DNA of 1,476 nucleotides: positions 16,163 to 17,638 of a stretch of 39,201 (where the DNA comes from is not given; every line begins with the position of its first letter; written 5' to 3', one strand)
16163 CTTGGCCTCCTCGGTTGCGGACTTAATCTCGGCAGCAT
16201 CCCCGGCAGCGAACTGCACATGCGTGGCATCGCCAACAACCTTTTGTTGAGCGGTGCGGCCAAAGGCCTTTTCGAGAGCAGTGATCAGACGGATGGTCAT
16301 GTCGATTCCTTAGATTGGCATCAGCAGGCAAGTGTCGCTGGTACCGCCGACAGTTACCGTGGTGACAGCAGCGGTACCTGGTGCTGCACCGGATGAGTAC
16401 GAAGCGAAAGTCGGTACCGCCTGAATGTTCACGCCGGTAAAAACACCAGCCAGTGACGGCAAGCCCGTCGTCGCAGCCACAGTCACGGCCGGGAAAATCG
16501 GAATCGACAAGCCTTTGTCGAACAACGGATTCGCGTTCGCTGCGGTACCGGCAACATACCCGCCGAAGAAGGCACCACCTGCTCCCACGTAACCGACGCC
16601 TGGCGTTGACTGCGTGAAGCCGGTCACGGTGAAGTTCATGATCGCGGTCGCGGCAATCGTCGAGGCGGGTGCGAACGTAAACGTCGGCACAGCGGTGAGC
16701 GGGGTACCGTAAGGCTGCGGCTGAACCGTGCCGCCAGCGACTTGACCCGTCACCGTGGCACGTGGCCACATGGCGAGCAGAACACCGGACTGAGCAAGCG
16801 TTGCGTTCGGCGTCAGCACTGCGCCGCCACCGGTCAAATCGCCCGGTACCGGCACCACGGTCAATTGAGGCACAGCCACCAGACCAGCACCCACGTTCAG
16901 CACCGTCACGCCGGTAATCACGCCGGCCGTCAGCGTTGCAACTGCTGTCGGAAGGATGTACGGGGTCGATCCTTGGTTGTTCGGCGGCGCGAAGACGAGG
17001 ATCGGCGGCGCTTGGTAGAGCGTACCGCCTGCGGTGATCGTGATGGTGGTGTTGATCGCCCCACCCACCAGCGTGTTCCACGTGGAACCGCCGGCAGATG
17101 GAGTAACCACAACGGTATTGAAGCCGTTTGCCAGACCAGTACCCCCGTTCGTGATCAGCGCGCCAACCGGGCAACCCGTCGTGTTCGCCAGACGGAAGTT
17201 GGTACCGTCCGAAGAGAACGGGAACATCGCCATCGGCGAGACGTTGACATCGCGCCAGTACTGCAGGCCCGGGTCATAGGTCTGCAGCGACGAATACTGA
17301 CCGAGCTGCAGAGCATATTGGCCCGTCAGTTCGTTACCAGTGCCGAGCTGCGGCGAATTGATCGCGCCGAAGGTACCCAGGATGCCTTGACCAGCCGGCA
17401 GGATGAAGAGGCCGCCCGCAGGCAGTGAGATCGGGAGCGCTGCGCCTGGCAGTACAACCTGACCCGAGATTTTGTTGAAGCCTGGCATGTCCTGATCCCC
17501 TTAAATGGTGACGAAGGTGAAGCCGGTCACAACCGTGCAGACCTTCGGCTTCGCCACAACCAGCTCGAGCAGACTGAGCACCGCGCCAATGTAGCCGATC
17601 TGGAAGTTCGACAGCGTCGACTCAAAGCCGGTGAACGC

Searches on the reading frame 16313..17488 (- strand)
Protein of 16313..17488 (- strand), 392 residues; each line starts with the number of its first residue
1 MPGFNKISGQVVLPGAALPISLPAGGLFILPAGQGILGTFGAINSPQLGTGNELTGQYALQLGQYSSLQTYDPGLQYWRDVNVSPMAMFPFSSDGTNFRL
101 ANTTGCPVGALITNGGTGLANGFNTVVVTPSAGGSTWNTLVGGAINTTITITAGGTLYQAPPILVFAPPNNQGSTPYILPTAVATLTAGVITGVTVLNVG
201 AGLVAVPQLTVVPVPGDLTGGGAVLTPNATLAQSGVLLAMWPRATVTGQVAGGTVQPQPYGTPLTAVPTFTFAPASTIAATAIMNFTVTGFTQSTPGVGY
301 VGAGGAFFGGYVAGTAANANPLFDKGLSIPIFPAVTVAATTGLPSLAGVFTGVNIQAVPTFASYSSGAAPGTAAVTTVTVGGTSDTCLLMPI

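Call 10: search_protein_families(library=pfam, proteins=[window:16313-17488:-], max_evalue=0.01)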
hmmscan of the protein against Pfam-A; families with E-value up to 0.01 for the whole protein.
window:16313-17488:- (392 aa): 0 families

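Call 17: search_protein_families(library=phrogs, proteins=[window:16313-17488:-], max_evalue=0.01)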
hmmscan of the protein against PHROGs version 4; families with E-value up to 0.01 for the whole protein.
window:16313-17488:- (392 aa): 2 families
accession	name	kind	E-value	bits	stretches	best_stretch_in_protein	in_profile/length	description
phrog_701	-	head and packaging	2.5e-05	21.1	1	130-212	417-496/6136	virion structural protein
phrog_460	-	connector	0.00064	19.5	1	140-215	226-295/385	head closure Hc2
